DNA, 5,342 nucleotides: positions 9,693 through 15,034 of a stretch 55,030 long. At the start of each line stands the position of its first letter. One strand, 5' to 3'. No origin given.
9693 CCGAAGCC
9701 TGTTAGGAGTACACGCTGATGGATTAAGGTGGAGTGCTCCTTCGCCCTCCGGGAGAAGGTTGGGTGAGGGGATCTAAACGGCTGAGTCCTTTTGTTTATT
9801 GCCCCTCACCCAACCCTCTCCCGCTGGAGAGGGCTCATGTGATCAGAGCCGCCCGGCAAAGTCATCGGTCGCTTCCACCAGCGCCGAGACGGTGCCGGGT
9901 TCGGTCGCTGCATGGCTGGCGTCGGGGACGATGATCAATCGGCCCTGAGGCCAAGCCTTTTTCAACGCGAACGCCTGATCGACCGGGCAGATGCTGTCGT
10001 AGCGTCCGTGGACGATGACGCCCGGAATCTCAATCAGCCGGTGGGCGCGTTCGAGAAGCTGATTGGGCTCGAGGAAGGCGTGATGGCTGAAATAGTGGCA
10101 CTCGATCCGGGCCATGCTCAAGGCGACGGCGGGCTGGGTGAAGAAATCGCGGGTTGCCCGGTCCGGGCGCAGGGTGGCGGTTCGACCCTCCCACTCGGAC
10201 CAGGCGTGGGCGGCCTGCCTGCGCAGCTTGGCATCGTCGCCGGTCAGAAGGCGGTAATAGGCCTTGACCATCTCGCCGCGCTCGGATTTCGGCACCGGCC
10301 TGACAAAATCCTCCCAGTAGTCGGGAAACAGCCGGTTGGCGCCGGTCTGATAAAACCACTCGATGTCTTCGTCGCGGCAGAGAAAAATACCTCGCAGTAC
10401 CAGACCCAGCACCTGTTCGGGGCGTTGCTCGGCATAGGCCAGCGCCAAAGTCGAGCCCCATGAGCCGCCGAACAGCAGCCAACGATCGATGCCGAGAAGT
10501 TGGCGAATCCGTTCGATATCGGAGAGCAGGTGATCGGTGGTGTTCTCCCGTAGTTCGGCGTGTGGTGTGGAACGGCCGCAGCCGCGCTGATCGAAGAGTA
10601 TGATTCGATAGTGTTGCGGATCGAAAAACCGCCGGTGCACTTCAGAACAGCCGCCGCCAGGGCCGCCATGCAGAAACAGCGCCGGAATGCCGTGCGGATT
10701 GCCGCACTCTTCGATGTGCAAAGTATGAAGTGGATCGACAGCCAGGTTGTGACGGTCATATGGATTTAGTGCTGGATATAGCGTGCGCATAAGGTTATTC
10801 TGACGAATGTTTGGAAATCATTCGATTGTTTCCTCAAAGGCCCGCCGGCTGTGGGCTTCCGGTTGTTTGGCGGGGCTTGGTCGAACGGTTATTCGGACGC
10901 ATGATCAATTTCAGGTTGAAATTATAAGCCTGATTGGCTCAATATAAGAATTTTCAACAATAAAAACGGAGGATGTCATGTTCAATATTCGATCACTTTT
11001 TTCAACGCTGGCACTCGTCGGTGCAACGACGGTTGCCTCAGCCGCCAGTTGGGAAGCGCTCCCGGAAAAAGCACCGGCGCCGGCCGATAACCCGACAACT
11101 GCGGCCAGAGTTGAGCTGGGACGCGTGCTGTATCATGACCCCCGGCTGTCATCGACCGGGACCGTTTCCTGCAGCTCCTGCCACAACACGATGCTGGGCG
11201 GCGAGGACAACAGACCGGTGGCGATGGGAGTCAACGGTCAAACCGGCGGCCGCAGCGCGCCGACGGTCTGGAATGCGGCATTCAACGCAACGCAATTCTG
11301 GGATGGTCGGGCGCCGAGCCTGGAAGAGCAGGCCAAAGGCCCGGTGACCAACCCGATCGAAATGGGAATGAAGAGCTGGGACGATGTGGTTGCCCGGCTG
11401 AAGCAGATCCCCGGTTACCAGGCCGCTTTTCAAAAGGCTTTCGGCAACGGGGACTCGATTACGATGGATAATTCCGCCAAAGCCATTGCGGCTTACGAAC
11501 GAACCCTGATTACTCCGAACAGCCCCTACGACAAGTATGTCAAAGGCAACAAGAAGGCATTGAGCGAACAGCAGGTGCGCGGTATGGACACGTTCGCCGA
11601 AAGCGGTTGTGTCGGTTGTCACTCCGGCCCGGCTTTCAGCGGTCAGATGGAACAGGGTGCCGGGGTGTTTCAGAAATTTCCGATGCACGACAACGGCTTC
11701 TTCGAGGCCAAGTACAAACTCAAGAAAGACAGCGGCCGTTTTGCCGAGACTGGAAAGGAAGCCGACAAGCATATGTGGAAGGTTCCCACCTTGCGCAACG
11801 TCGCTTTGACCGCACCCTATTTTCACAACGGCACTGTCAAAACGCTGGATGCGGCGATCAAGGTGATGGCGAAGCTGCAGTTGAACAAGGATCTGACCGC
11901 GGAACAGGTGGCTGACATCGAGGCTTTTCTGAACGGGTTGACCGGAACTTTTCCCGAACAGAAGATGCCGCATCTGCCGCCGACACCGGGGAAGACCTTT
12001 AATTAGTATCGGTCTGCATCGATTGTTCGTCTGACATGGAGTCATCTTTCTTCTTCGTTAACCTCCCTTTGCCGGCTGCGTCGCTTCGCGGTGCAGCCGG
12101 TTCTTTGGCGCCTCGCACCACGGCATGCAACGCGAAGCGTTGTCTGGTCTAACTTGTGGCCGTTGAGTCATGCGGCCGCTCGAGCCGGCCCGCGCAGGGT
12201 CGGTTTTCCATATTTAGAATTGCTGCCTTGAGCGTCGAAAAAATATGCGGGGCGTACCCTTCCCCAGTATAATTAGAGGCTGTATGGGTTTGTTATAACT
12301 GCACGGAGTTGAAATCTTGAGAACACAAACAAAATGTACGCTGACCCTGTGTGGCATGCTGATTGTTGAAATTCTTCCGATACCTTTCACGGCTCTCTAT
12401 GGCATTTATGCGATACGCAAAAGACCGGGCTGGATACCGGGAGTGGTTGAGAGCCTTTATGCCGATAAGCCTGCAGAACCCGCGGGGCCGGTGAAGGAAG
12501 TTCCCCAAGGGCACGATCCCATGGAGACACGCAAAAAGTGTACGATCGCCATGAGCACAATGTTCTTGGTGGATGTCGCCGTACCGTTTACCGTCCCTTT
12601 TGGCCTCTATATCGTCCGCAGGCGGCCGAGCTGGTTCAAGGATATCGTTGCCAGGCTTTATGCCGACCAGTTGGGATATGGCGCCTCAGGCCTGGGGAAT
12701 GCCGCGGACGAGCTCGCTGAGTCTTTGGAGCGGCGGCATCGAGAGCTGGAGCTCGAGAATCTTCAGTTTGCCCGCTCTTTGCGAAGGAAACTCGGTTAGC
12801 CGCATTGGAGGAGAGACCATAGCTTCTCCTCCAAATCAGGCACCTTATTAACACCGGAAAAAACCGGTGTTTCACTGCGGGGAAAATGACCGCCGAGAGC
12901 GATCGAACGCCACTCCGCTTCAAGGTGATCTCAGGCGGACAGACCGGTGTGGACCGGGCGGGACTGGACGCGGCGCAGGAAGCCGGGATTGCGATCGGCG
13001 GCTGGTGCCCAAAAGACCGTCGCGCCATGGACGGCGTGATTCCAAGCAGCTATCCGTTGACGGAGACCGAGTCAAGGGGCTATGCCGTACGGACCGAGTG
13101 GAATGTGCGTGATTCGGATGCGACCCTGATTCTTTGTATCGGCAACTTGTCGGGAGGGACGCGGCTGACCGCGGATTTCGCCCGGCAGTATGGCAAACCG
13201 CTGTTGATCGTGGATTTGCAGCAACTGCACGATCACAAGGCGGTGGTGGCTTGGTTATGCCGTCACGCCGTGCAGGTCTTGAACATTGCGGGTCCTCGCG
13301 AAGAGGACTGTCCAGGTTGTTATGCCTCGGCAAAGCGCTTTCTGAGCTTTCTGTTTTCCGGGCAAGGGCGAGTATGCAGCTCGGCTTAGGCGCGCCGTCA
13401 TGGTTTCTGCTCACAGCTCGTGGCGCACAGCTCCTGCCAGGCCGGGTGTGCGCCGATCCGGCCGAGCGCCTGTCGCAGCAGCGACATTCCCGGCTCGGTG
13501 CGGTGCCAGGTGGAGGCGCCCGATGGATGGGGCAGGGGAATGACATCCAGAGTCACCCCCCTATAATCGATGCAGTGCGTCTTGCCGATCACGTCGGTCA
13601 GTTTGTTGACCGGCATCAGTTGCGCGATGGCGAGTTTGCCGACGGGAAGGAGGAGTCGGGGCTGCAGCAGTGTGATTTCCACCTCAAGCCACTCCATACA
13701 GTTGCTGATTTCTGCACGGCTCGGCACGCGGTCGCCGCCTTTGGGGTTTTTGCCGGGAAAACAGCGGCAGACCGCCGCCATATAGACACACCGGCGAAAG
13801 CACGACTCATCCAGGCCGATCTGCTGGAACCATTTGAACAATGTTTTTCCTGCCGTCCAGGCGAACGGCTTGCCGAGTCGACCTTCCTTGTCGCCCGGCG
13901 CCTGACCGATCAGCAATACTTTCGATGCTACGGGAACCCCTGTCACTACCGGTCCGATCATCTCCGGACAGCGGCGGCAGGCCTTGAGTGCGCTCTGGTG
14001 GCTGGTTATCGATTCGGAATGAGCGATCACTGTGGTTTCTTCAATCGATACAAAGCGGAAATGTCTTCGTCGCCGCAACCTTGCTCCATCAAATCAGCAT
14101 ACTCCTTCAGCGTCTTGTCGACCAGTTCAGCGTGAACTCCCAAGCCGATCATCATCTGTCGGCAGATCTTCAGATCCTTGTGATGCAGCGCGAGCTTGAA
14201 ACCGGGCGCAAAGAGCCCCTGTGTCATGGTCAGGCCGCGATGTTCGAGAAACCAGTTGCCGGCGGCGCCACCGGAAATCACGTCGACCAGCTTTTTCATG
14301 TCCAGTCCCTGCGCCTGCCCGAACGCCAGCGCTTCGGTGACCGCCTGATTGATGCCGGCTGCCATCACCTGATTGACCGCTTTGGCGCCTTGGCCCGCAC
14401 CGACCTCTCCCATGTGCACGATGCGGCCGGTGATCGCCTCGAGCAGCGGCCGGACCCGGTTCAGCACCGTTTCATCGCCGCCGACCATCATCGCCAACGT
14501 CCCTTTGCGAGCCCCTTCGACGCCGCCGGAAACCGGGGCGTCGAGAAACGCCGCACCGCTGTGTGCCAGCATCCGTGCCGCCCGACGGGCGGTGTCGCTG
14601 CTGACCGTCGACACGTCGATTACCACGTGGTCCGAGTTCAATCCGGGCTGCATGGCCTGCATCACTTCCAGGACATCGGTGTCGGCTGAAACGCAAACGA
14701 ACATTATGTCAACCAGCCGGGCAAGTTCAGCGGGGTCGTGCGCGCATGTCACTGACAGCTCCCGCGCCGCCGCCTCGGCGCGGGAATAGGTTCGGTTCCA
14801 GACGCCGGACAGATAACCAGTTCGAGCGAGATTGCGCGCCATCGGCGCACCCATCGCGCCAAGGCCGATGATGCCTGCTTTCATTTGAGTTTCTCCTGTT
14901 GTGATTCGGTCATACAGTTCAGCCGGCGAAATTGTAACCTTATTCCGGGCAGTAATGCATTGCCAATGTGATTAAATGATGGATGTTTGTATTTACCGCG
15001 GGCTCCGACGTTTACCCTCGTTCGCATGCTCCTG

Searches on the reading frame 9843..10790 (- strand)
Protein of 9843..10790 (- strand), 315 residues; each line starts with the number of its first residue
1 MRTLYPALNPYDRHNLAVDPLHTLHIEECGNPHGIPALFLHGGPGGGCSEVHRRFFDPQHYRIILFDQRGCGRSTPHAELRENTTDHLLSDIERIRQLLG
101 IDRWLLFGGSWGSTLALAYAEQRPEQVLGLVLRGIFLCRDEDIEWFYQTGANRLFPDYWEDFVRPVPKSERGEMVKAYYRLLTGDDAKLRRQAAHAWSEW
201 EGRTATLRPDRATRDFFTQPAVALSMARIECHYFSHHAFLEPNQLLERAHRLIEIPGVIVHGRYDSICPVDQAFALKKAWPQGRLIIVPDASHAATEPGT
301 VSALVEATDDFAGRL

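Call 10: search_protein_families(library=ncbifam, proteins=[window:9843-10790:-], max_evalue=0.00001)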
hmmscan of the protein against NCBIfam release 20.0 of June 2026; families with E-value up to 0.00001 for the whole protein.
window:9843-10790:- (315 aa): 17 families
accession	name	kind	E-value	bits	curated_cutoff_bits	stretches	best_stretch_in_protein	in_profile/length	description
TIGR01249.1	pro_imino_pep_1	equivalog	4.5e-120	400.5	259.75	1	9-311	2-306/307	prolyl aminopeptidase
TIGR01250.1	pro_imino_pep_2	subfamily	1.4e-21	77.4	167.65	1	30-134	21-128/288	proline iminopeptidase-family hydrolase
NF045948.1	ProImpepThrmp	equivalog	2e-16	60.3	500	1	37-132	28-125/291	proline iminopeptidase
NF045632.1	hydroxlase_HsaD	equivalog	1.6e-14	53.5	400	1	22-134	22-136/290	4,5:9,10-diseco-3-hydroxy-5,9,17-trioxoandrosta-1(10),2-diene-4-oate hydrolase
NF045945.1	ProImpepLactob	equivalog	6.1e-13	48.9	400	1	33-132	26-128/293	proline iminopeptidase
NF051488.1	bifunc_PcaDC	exception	2.5e-12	46.6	390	0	59-132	37-108/375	bifunctional 3-oxoadipate enol-lactonase/4-carboxymuconolactone decarboxylase PcaDC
TIGR03611.1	RutD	equivalog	1.2e-11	44.5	238.5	1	59-135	38-113/258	pyrimidine utilization protein D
TIGR02427.1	protocat_pcaD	equivalog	4.5e-11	42.6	255.85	1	59-132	38-109/251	3-oxoadipate enol-lactonase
NF052610.1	macro_16_ester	equivalog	4.1e-08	32.9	420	0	235-294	204-263/281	alpha/beta fold macrolide esterase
TIGR03695.1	menH_SHCHC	equivalog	7.3e-08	32.1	208.55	1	38-134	6-103/252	2-succinyl-6-hydroxy-2,4-cyclohexadiene-1-carboxylate synthase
NF053684.1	esterase_mleBCA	exception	7.6e-08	31.8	570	0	236-295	206-265/281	BCA family alpha/beta fold macrolide esterase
NF011457.0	PRK14875.1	equivalog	8.1e-08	31.6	307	0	23-132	121-228/372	acetoin dehydrogenase dihydrolipoyllysine-residue acetyltransferase subunit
NF002938.0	PRK03592.1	equivalog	4.1e-07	29.6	241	1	22-133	20-127/298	haloalkane dehalogenase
NF051487.1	bifunc_PcaCD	exception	5.6e-07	29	430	0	252-296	352-396/413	bifunctional 4-carboxymuconolactone decarboxylase/3-oxoadipate enol-lactonase PcaCD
NF050089.1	i_nPHAscl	equivalog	1.8e-06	27.3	300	0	59-132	43-114/288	intracellular short-chain-length polyhydroxyalkanoate depolymerase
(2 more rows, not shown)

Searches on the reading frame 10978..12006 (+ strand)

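Call 10: search_protein_families(library=ncbifam, proteins=[window:10978-12006:+], max_evalue=0.00001)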
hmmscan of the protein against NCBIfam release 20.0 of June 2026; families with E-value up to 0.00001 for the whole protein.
window:10978-12006:+ (342 aa): 5 families
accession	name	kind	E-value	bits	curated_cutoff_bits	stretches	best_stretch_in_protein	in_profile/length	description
TIGR04039.1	MXAN_0977_Heme2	hypoth_equivalog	1.3e-69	234.9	362.85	1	35-296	2-274/336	MbnH family di-heme enzyme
TIGR03791.1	TTQ_mauG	equivalog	3.5e-54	184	443.85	1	41-299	2-246/291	tryptophan tryptophylquinone biosynthesis enzyme MauG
TIGR03981.2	SAM_quin_mod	hypoth_equivalog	8.8e-33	113.8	340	2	147-296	213-357/411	His-Xaa-Ser system-associated MauG-like protein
NF052341.1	hydrazine_gamma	equivalog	1.2e-08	34.3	625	0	167-220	169-220/339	hydrazine synthase subunit gamma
NF040606.1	CytoC_perox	subfamily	7.5e-06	25.4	150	0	40-292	293-451/524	di-heme-cytochrome C peroxidase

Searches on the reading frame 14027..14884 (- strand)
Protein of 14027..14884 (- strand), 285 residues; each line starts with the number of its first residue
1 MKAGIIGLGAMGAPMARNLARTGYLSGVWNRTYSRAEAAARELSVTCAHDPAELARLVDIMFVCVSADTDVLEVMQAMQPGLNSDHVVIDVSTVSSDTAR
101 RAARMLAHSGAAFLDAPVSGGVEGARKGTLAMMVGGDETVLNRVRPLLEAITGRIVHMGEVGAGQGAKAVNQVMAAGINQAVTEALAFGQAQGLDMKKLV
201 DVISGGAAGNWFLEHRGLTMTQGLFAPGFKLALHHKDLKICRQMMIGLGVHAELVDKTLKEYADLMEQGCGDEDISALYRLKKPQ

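Call 10: search_protein_families(library=ncbifam, proteins=[window:14027-14884:-], max_evalue=0.00001)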
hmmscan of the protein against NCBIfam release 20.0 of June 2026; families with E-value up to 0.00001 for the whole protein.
window:14027-14884:- (285 aa): 14 families
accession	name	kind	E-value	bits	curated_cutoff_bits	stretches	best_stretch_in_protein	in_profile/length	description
TIGR01505.1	tartro_sem_red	equivalog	2.1e-57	194.6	340.75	1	2-280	1-281/291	2-hydroxy-3-oxopropionate reductase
NF008592.0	PRK11559.1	equivalog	8.4e-54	182.9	397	1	1-279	3-283/296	2-hydroxy-3-oxopropionate reductase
TIGR01692.1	HIBADH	equivalog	7.4e-50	169.9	291.6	1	6-281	2-286/288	3-hydroxyisobutyrate dehydrogenase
NF011633.0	PRK15059.1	equivalog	5.9e-47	160.2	451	1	1-248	1-249/292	2-hydroxy-3-oxopropionate reductase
NF043037.1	ThreonDh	equivalog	2.9e-44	151.7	350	1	2-280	4-285/297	L-threonate dehydrogenase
NF012005.0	PRK15461.1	equivalog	2e-34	119.1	348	1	4-280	5-284/298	sulfolactaldehyde 3-reductase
NF007161.0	PRK09599.1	subfamily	1.8e-27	96.4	271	1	1-207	1-215/302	NADP-dependent phosphogluconate dehydrogenase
TIGR00872.1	gnd_rel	equivalog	9e-25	87.5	297.2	1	1-211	1-217/299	phosphogluconate dehydrogenase (NAD(+)-dependent, decarboxylating)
NF006765.0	PRK09287.1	equivalog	2.4e-24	86.1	413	1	3-202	6-218/476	NADP-dependent phosphogluconate dehydrogenase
TIGR00873.1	gnd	equivalog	1.4e-20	73.6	426.7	1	3-203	2-215/467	decarboxylating NADP(+)-dependent phosphogluconate dehydrogenase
NF006409.0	PRK08655.1-3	equivalog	9.5e-10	38.5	310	1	1-156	1-157/290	prephenate dehydrogenase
NF005650.0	PRK07417.1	equivalog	3.2e-08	33.2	290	1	1-99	2-99/281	prephenate/arogenate dehydrogenase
NF005814.0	PRK07680.1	equivalog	5.3e-07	29.1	278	1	1-92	1-96/275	late competence protein ComER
TIGR01035.1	hemA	equivalog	1.5e-06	27.4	209.55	1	3-92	183-277/416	glutamyl-tRNA reductase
